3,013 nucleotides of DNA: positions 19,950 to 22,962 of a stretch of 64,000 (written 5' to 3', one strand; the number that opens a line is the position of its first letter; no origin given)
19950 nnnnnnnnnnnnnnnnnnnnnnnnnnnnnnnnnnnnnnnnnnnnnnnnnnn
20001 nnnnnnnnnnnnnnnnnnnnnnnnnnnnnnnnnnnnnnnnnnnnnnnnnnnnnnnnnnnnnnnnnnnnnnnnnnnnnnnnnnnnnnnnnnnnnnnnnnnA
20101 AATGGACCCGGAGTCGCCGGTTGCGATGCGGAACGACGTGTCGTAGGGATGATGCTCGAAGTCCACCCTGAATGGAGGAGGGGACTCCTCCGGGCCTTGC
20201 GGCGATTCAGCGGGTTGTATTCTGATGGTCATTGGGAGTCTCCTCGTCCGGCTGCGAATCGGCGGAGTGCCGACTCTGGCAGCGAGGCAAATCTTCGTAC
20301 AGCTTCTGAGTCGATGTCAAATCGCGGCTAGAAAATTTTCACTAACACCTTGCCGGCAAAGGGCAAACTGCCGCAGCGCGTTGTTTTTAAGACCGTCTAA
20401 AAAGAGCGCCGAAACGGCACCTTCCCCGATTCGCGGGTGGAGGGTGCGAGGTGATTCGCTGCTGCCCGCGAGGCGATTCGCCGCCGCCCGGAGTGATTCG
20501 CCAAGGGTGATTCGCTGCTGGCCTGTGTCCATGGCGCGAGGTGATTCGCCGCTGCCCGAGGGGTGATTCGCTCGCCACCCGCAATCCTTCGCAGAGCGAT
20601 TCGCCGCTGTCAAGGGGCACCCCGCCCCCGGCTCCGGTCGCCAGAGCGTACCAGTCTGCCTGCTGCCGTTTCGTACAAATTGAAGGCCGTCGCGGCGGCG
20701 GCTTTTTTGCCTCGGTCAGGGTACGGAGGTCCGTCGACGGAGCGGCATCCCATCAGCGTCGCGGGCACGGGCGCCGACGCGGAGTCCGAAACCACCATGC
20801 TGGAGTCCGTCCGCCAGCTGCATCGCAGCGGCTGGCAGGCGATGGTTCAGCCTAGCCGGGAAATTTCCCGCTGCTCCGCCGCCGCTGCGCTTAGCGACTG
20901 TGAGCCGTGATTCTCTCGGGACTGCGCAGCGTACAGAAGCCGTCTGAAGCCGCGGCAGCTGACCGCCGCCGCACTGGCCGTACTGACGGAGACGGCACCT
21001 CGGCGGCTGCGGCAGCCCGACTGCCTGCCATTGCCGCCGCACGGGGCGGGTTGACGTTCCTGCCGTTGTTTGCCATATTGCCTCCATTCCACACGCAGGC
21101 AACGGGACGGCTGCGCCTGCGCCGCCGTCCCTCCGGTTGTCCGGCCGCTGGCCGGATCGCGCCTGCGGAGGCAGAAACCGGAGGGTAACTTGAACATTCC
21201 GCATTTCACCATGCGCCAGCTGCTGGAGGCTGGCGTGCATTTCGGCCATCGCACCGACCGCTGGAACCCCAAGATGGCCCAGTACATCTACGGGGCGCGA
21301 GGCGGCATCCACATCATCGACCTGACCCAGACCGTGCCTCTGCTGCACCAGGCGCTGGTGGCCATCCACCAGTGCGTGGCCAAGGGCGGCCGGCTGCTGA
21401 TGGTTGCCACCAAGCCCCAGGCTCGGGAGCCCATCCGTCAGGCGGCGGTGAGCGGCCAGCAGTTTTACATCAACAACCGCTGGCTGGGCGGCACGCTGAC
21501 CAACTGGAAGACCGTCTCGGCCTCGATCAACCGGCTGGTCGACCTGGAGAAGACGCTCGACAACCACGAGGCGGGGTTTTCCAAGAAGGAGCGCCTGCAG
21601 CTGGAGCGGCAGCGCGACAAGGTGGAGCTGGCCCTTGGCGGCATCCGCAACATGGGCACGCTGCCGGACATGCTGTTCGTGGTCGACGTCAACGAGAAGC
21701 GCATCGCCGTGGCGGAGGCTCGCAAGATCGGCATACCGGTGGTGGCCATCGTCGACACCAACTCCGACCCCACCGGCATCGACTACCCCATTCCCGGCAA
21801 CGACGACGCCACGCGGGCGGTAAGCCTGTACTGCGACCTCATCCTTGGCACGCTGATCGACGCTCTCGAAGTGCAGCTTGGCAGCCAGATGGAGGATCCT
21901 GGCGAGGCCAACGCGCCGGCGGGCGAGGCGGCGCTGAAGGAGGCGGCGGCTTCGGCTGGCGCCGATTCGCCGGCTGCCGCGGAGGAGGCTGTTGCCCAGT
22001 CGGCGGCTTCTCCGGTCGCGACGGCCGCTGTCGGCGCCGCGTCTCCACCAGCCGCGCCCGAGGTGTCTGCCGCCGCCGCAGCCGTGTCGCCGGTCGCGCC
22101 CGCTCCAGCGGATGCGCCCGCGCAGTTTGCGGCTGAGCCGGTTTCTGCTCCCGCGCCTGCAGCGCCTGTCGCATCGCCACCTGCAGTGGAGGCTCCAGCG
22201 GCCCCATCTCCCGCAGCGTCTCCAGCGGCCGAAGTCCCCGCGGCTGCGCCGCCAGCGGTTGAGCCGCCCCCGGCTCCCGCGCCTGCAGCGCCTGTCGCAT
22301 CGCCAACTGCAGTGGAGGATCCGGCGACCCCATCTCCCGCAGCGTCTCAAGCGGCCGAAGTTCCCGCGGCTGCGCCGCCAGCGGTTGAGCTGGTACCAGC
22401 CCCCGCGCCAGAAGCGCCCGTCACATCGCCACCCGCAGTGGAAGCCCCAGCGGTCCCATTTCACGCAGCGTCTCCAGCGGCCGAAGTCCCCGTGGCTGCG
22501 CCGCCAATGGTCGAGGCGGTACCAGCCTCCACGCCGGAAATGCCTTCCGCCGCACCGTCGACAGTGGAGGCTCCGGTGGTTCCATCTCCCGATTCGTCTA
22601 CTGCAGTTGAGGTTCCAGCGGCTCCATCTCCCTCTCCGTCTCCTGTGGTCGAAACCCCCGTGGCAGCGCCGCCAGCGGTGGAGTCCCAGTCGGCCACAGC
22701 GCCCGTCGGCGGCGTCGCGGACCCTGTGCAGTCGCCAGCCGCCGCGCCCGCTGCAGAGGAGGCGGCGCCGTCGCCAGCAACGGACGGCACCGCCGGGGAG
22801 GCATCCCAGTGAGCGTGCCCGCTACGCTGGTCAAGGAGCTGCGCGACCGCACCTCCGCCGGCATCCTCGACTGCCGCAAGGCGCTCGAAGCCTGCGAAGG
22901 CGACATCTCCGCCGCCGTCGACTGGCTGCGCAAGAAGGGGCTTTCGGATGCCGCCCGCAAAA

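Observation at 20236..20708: Array of eight same-strand GATTCGC repeats (12 GANTC sites in ~370 bp) upstream of Rpn-like paralog A, ending at an orphan intrinsic terminator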

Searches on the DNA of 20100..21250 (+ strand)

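Call 7: search_rna_families(source=window, start=20100, end=21250, threshold=evalue, max_evalue=10)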
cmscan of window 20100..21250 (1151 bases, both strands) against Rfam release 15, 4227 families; matches with E-value up to 10: 4.
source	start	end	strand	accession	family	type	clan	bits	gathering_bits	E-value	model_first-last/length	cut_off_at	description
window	21090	21199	+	RF01815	rpsB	Gene; sRNA;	-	27.4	40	0.0039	1-132/132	no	rpsB sRNA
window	21097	21158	-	RF02235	asX1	Gene; sRNA;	-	22.2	70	0.9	1-115/115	no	Xanthomonadaceae sRNA asX1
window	21089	21164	+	RF01698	Chloroflexi-1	Gene; sRNA;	-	15.7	80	4.2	1-84/84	no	Chloroflexi-1 RNA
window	20537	20567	+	RF01119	sR32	Gene; snRNA; snoRNA; CD-box;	-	12.8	40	1.3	1-57/57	no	Small nucleolar RNA sR32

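Call 26: search_dna_similar(query=window:20233-21189:+, collection=plasmids, mode=distant, max_evalue=0.001)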
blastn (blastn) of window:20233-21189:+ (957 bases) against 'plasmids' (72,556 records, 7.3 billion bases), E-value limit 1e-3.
No match.

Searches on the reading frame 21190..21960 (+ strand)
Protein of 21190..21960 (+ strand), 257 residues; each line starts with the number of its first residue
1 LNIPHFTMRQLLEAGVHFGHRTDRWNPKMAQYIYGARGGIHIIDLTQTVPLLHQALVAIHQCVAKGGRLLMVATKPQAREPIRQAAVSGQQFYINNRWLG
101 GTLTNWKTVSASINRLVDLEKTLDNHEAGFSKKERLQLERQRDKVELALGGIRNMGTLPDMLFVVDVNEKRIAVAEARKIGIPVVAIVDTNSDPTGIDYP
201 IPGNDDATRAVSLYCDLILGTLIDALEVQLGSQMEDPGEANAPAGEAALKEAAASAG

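Call 30: find_homologous_proteins(query=window:21190-21960:+, max_evalue=1e-60)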
Query window:21190-21960:+ (257 aa): 7204 proteins with E <= 1e-60 among 8000 candidates; the best 120 are listed.
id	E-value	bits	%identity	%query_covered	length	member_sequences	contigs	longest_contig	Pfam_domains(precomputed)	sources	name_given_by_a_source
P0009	1.8e-158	544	95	100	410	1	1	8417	PF00318.26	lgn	-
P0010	7.3e-132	456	83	93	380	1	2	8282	PF00318.26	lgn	-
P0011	1.6e-127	442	76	98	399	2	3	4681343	PF00318.26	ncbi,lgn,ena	-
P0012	4.2e-121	421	72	100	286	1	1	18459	PF00318.26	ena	-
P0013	3.4e-110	386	69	93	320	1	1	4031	PF00318.26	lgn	-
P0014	8.3e-110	384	70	93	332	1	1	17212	PF00318.26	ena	-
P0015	1.3e-109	384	74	90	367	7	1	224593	PF00318.26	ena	-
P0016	1.0e-108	381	70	93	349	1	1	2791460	PF00318.26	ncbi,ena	-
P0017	4.4e-104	366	66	93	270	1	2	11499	PF00318.26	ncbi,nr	ncbi:MAG: 30S ribosomal protein S2 [Alphaproteobacteria bacterium]|nr:MAG: 30S ribosomal protein S2 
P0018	2.6e-103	363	65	93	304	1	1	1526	PF00318.26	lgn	-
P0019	4.1e-103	362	64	98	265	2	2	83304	PF00318.26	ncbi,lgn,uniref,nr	ncbi:30S ribosomal protein S2 [Oceanicella actignis]|uniref:Small ribosomal subunit protein uS2 n=1 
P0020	1.5e-102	360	66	93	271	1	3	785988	PF00318.26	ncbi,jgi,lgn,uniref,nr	ncbi:small subunit ribosomal protein S2 [Meinhardsimonia xiamenensis]|jgi:small subunit ribosomal pr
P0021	2.2e-102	360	62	100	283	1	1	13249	PF00318.26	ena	-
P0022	3.5e-102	359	65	93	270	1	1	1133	PF00318.26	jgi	-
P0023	3.6e-102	359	64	96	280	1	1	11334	PF00318.26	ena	-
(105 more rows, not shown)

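Call 31: find_encoding_contigs(protein=P0009, flank=8000, max_places=3)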
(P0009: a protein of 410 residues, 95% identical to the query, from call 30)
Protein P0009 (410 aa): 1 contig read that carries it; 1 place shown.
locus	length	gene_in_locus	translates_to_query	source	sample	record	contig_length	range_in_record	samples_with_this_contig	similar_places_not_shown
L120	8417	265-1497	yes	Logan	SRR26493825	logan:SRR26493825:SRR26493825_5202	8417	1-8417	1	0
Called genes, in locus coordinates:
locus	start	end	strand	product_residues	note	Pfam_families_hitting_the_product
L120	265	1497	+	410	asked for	PF00318:Ribosomal_S2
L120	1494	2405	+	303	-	PF00889:EF_TS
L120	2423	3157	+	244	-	PF00696:AA_kinase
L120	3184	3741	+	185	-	PF01765:RRF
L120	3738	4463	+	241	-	PF01255:Prenyltransf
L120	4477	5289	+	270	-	PF01148:CTP_transf_1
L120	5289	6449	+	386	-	PF02670:DXP_reductoisom, PF08436:DXP_redisom_C, PF13288:DXPR_C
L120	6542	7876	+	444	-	PF02163:Peptidase_M50, PF00595:PDZ (faint), PF13180:PDZ_2 (weak), PF17820:PDZ_6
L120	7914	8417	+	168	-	?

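Call 32: find_encoding_contigs(protein=P0010, flank=8000, max_places=3)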
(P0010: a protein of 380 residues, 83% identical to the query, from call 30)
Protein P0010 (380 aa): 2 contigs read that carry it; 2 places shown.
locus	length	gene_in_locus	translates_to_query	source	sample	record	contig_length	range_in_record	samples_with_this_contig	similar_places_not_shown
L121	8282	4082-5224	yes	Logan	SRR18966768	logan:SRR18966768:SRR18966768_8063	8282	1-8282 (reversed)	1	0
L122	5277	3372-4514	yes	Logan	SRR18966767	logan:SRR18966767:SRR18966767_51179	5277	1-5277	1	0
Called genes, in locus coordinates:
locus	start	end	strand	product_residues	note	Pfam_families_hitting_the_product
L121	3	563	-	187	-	?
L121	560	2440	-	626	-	PF01558:POR, PF01855:POR_N, PF02776:TPP_enzyme_N (weak)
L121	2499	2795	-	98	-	-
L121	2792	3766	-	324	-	PF01145:Band_7, PF16200:Band_7_C (faint)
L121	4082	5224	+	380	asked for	PF00318:Ribosomal_S2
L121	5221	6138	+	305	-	PF00889:EF_TS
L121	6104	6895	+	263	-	PF00696:AA_kinase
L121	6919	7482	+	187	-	PF01765:RRF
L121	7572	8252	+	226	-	PF01255:Prenyltransf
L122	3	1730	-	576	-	?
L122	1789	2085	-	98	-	-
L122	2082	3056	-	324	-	PF01145:Band_7, PF16200:Band_7_C (faint)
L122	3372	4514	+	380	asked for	PF00318:Ribosomal_S2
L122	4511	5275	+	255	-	?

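Call 33: find_encoding_contigs(protein=P0011, flank=8000, max_places=3)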
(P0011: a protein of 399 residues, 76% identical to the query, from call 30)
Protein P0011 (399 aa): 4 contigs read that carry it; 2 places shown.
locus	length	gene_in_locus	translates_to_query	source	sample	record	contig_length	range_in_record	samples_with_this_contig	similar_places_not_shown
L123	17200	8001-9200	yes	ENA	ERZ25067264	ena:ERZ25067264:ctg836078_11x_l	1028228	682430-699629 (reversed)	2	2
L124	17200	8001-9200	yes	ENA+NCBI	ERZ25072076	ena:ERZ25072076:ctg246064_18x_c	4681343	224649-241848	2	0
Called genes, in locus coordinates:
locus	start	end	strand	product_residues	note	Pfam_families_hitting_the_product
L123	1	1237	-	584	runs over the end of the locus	PF02776:TPP_enzyme_N, PF00205:TPP_enzyme_M, PF02775:TPP_enzyme_C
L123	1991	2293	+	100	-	-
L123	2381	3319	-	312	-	PF01745:IPT (weak), PF01715:IPPT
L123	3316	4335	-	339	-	PF02775:TPP_enzyme_C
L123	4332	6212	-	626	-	PF01558:POR, PF01855:POR_N, PF17147:PFOR_II (weak)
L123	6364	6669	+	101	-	-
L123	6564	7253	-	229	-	-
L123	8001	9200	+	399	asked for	PF00318:Ribosomal_S2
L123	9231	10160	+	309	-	PF00889:EF_TS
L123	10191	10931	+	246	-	PF00696:AA_kinase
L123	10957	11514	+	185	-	PF01765:RRF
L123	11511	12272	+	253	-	PF01255:Prenyltransf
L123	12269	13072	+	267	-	PF01148:CTP_transf_1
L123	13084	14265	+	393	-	PF02670:DXP_reductoisom, PF08436:DXP_redisom_C, PF13288:DXPR_C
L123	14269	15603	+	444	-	PF02163:Peptidase_M50, PF00595:PDZ (faint), PF14685:PDZ_Tricorn (faint), PF17820:PDZ_6 (weak), PF13180:PDZ_2 (weak), PF17820:PDZ_6 (weak)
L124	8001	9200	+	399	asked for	PF00318:Ribosomal_S2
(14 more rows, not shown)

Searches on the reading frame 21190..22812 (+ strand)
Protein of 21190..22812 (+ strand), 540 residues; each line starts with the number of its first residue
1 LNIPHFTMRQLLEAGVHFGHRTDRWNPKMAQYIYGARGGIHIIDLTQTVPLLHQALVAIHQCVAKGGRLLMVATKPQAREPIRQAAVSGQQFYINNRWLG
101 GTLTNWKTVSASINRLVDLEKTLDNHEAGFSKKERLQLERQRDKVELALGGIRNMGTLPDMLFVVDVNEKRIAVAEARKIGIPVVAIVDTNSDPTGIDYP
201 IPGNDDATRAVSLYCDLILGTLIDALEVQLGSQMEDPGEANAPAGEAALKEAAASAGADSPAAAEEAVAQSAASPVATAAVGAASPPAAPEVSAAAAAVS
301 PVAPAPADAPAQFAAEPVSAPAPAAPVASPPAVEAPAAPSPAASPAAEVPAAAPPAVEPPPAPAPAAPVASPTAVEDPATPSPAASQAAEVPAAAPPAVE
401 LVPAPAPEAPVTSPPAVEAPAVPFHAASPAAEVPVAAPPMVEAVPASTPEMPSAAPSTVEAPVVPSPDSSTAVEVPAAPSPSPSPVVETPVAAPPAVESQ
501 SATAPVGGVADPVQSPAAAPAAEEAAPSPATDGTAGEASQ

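Call 11: search_protein_families(library=pfam, proteins=[window:21190-22812:+], max_evalue=0.01)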
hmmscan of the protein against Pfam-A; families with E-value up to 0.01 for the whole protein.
window:21190-22812:+ (540 aa): 1 family
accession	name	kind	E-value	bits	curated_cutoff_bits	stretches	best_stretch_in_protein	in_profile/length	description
PF00318.25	Ribosomal_S2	-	4.4e-86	288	26.1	1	11-221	1-212/216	Ribosomal protein S2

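Call 23: list_cluster_members(proteins=[P0001, P0002, P0003, P0004, window:21190-22812:+, window:22809-23720:+, window:14677-15624:-])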
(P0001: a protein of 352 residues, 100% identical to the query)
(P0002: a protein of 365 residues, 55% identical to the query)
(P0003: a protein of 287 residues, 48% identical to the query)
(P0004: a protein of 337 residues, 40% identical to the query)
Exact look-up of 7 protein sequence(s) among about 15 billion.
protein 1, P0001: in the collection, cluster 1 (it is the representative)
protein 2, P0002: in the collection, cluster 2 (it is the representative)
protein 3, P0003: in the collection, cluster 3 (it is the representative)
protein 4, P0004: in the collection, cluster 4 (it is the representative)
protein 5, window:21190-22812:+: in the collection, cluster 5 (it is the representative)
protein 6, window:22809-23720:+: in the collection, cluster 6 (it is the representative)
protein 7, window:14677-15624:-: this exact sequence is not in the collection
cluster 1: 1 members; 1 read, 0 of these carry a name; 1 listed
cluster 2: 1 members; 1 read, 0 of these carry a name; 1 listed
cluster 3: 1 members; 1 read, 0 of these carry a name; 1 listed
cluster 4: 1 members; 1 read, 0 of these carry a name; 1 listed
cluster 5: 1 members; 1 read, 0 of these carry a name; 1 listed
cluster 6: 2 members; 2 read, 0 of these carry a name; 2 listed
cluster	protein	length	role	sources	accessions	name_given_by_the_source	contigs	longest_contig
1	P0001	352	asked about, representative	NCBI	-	-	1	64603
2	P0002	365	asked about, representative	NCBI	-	-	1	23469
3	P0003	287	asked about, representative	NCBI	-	-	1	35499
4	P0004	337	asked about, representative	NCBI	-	-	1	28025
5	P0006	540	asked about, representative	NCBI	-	-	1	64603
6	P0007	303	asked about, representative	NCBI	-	-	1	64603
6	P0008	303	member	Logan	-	-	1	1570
